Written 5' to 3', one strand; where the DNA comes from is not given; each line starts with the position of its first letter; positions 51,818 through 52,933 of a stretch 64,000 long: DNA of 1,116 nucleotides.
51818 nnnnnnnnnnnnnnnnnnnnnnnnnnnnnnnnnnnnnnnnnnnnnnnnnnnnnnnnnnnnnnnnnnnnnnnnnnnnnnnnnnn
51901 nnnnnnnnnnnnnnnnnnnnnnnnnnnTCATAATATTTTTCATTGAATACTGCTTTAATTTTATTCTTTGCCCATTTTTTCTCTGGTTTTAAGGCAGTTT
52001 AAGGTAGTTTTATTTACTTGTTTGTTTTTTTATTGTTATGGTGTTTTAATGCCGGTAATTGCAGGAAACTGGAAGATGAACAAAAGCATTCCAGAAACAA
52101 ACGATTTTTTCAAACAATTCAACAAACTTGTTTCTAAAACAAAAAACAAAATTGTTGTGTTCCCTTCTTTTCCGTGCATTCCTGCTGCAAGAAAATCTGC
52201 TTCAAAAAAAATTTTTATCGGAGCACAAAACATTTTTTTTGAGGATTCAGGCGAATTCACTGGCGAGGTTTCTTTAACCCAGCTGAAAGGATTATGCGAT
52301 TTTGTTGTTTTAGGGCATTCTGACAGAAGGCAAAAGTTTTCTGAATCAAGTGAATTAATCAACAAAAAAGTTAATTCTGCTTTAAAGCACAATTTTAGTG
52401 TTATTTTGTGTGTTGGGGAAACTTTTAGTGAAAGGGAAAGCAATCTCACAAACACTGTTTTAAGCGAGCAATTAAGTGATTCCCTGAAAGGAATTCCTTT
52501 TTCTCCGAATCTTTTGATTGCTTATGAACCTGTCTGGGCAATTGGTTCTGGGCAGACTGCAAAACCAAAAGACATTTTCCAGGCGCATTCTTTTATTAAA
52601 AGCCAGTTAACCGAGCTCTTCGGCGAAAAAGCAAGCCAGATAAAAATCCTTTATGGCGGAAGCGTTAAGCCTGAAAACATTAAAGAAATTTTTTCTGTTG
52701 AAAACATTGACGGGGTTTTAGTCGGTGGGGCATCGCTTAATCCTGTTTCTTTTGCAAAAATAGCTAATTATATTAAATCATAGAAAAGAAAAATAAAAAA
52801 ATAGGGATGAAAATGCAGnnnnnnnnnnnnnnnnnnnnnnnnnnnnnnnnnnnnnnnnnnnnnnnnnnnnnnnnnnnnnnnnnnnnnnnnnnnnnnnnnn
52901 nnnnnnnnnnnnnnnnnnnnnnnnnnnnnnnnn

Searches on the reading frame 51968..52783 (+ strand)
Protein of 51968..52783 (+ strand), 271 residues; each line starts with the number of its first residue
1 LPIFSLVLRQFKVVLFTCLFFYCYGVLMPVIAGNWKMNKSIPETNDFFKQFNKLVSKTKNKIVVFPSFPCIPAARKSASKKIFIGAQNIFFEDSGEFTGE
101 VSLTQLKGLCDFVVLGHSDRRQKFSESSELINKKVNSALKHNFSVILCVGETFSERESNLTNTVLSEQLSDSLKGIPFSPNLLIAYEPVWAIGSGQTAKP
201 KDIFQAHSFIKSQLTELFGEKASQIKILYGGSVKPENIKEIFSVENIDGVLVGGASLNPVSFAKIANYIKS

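Call 3: search_protein_families(library=pfam, proteins=[window:51968-52783:+], max_evalue=0.01)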
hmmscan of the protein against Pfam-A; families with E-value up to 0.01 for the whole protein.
window:51968-52783:+ (271 aa): 1 family
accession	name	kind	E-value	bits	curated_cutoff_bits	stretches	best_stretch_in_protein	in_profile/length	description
PF00121.24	TIM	-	4.2e-82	275.8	20.1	1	29-268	1-244/245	Triosephosphate isomerase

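Call 4: search_protein_families(library=ncbifam, proteins=[window:51968-52783:+], max_evalue=0.01)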
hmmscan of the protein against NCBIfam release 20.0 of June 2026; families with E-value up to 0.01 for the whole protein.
window:51968-52783:+ (271 aa): 9 families
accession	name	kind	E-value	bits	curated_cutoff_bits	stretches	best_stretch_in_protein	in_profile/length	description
NF010569.0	PRK13962.1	equivalog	5.1e-76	256.2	883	1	29-268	399-643/645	bifunctional phosphoglycerate kinase/triosephosphate isomerase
NF000722.0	PRK00042.2-1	equivalog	6.4e-56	189.5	293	1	31-268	6-247/256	triose-phosphate isomerase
NF000728.0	PRK00042.3-2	equivalog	1.5e-55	188.3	255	1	30-270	2-230/231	triose-phosphate isomerase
NF011163.0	PRK14565.1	equivalog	4.7e-54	183.6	298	1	31-267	5-232/240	triosephosphate isomerase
NF012036.0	PRK15492.1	equivalog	4.2e-50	170.6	509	1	33-267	9-256/261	triosephosphate isomerase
NF011497.0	PRK14905.1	equivalog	5.9e-48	164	485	1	33-264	10-254/357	triosephosphate isomerase/PTS system glucose/sucrose-specific transporter subunit IIB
TIGR00419.1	tim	equivalog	9e-46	156.5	130.6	1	30-259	1-227/228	triose-phosphate isomerase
NF000729.0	PRK00042.3-3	equivalog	5.8e-37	127.8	309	1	33-267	7-232/234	triose-phosphate isomerase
NF003302.0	PRK04302.1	subfamily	1.6e-07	31.3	132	1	29-152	4-124/223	triose-phosphate isomerase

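Call 50: search_protein_families(library=ncbifam, proteins=[window:52049-52783:+], max_evalue=0.00001)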
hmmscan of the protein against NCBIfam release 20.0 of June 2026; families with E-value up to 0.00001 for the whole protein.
window:52049-52783:+ (244 aa): 9 families
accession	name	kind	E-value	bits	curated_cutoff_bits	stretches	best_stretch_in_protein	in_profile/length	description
NF010569.0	PRK13962.1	equivalog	4.8e-76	256.3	883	1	2-241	399-643/645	bifunctional phosphoglycerate kinase/triosephosphate isomerase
NF000722.0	PRK00042.2-1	equivalog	4.7e-56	189.9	293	1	4-241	6-247/256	triose-phosphate isomerase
NF000728.0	PRK00042.3-2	equivalog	9.9e-56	188.9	255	1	3-243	2-230/231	triose-phosphate isomerase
NF011163.0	PRK14565.1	equivalog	3.7e-54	184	298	1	4-240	5-232/240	triosephosphate isomerase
NF012036.0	PRK15492.1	equivalog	3e-50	171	509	1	6-240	9-256/261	triosephosphate isomerase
NF011497.0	PRK14905.1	equivalog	4.4e-48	164.4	485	1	6-237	10-254/357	triosephosphate isomerase/PTS system glucose/sucrose-specific transporter subunit IIB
TIGR00419.1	tim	equivalog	6.2e-46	157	130.6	1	3-232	1-227/228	triose-phosphate isomerase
NF000729.0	PRK00042.3-3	equivalog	4.4e-37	128.2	309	1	6-240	7-232/234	triose-phosphate isomerase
NF003302.0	PRK04302.1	subfamily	1.3e-07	31.5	132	1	3-125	5-124/223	triose-phosphate isomerase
